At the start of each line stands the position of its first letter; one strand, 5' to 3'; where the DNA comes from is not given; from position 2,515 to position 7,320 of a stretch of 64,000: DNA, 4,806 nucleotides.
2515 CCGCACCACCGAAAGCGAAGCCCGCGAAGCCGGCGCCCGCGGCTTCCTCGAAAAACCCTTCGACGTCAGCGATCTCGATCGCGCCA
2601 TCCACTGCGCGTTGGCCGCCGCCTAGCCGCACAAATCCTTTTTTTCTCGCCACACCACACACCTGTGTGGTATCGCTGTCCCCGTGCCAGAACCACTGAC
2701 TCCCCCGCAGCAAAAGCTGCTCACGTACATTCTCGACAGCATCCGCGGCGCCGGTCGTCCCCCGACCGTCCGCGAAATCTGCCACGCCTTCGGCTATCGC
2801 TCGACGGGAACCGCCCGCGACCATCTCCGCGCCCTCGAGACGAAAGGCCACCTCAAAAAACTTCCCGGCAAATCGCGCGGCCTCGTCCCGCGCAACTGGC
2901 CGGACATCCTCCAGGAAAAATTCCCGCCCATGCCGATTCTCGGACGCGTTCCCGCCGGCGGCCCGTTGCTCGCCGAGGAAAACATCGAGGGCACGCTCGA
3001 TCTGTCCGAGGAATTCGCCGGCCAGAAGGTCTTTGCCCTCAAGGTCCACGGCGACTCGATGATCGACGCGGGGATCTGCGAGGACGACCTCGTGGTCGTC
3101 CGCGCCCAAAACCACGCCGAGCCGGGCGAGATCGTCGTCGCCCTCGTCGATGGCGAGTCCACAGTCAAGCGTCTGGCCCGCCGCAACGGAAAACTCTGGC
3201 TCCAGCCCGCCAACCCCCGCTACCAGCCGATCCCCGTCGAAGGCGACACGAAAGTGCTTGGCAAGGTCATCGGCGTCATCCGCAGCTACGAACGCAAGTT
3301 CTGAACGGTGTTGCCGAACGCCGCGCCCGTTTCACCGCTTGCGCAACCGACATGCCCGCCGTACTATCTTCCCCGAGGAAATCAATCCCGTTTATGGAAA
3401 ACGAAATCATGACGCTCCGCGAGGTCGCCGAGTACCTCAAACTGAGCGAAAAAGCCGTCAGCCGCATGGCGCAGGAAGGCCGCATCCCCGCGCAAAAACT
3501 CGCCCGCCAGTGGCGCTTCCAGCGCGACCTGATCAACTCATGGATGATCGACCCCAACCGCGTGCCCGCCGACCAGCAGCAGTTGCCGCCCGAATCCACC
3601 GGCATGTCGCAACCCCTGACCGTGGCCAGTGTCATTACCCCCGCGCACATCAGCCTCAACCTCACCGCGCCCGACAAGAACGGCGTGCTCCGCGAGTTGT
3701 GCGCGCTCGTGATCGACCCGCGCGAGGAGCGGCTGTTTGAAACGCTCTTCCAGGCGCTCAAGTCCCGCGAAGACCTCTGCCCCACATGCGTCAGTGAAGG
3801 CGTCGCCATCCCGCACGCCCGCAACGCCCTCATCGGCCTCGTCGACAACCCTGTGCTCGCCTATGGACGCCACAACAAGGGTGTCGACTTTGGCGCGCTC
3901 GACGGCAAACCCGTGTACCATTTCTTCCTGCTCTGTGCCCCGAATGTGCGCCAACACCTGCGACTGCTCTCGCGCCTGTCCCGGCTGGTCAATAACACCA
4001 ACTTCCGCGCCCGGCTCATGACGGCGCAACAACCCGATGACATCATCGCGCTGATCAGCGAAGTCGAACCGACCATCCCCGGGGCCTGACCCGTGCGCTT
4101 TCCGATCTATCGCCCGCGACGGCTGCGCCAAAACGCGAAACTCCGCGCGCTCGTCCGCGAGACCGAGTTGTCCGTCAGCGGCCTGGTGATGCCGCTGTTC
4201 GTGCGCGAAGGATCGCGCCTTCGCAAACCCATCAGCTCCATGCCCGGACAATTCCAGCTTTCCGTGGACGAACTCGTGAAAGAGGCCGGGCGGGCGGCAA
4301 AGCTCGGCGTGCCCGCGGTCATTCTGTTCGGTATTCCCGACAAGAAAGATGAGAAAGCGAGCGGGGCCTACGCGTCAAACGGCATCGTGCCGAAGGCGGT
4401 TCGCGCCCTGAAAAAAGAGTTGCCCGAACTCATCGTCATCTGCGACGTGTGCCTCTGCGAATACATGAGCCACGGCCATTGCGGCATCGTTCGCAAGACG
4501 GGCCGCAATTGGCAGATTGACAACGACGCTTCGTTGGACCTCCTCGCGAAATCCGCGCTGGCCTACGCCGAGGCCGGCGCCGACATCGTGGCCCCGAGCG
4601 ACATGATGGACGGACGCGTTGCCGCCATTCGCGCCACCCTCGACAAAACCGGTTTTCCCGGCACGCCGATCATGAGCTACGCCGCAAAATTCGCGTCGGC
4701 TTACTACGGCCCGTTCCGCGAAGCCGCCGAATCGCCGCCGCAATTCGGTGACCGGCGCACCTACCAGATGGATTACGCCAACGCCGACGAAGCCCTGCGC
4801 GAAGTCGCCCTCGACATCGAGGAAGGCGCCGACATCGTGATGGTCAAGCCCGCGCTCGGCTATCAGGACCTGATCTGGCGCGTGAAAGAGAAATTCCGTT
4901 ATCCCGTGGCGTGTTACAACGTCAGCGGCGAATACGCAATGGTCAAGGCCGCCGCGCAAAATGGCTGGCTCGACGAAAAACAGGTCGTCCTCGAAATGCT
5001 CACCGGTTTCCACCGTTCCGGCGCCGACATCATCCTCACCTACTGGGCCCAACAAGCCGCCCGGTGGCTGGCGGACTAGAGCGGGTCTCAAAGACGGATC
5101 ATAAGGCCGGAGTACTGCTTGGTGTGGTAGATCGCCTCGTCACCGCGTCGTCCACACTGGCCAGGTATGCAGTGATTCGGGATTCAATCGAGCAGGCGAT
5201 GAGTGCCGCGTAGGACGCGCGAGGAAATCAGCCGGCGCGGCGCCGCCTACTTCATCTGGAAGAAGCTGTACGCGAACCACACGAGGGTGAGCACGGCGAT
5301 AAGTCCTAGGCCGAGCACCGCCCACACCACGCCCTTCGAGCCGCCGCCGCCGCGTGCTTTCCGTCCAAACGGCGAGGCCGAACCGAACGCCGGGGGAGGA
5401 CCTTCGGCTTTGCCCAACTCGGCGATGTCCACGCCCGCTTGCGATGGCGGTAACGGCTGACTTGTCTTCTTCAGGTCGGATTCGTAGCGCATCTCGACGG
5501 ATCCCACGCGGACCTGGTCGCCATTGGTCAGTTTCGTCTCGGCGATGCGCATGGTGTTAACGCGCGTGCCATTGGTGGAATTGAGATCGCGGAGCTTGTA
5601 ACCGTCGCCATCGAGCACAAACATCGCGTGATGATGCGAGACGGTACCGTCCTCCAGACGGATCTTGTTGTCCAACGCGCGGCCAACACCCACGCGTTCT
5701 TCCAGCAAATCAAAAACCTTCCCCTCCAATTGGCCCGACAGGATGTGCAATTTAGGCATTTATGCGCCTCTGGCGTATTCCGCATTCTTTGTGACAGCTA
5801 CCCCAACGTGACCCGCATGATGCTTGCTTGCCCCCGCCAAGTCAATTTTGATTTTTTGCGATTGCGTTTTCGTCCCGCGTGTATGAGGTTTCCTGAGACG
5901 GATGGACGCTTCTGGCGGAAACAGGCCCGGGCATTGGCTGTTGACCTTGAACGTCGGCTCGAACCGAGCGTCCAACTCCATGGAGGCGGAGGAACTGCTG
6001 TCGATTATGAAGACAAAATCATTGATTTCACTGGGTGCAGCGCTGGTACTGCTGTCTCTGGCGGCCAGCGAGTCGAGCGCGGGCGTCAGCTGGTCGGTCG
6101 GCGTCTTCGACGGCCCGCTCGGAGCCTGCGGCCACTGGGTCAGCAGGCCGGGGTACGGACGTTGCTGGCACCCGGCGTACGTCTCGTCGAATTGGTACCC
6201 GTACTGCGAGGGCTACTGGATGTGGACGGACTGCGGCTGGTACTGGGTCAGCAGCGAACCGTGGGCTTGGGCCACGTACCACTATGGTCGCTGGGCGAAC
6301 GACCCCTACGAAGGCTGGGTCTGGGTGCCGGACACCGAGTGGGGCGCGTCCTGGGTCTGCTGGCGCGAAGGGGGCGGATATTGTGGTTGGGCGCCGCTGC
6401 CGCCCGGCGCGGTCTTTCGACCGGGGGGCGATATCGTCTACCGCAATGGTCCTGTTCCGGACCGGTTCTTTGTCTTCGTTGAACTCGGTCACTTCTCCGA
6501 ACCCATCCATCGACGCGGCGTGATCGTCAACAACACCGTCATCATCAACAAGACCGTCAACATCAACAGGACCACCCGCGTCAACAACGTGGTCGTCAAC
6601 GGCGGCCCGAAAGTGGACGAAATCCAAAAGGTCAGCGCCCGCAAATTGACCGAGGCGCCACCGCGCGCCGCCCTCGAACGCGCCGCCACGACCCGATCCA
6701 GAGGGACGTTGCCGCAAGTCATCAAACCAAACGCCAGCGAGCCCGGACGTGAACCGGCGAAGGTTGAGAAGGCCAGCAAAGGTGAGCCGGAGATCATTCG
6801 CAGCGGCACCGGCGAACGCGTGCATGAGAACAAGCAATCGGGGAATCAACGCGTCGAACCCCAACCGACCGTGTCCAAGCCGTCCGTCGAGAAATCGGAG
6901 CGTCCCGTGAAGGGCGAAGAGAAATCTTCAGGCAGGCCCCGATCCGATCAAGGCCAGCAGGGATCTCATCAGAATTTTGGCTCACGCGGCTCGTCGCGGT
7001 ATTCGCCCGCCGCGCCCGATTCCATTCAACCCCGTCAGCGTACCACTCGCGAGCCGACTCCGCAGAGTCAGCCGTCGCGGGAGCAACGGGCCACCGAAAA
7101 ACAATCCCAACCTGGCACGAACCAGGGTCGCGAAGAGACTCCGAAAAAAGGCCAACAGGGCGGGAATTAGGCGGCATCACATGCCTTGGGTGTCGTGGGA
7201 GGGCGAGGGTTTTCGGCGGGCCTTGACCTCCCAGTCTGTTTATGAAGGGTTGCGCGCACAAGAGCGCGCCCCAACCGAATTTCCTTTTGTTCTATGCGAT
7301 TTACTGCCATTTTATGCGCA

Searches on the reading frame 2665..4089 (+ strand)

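Call 74: search_protein_families(library=pfam, proteins=[window:2665-4089:+], max_evalue=0.00001)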
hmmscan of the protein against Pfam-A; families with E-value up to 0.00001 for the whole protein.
window:2665-4089:+ (474 aa): 2 families
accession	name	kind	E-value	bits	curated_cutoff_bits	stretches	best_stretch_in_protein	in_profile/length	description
PF00359.27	PTS_EIIA_2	-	7.5e-30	104.2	27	1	323-466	2-143/144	Phosphoenolpyruvate-dependent sugar phosphotransferase system, EIIA 2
PF12728.13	HTH_17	-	4e-11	43.4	27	1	249-294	2-47/51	Helix-turn-helix domain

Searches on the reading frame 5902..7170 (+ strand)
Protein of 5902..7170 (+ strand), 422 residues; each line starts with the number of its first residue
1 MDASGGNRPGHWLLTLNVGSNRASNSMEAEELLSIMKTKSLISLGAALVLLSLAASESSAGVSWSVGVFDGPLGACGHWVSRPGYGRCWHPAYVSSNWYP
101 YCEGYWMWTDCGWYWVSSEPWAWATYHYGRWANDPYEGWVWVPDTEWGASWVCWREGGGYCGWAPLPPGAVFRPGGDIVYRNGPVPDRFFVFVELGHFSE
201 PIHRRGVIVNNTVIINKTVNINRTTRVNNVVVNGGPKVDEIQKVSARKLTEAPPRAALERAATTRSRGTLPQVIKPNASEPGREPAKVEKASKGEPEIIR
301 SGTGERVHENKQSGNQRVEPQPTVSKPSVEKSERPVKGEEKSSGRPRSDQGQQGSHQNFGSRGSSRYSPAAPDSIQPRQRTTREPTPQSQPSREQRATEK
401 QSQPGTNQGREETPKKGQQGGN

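Call 74: search_protein_families(library=pfam, proteins=[window:5902-7170:+], max_evalue=0.00001)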
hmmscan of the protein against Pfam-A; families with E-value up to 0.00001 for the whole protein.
window:5902-7170:+ (422 aa): 1 family
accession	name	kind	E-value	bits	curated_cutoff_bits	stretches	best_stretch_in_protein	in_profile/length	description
PF20245.3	DUF6600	-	6.3e-30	103.7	27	1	73-169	4-101/102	Family of unknown function (DUF6600)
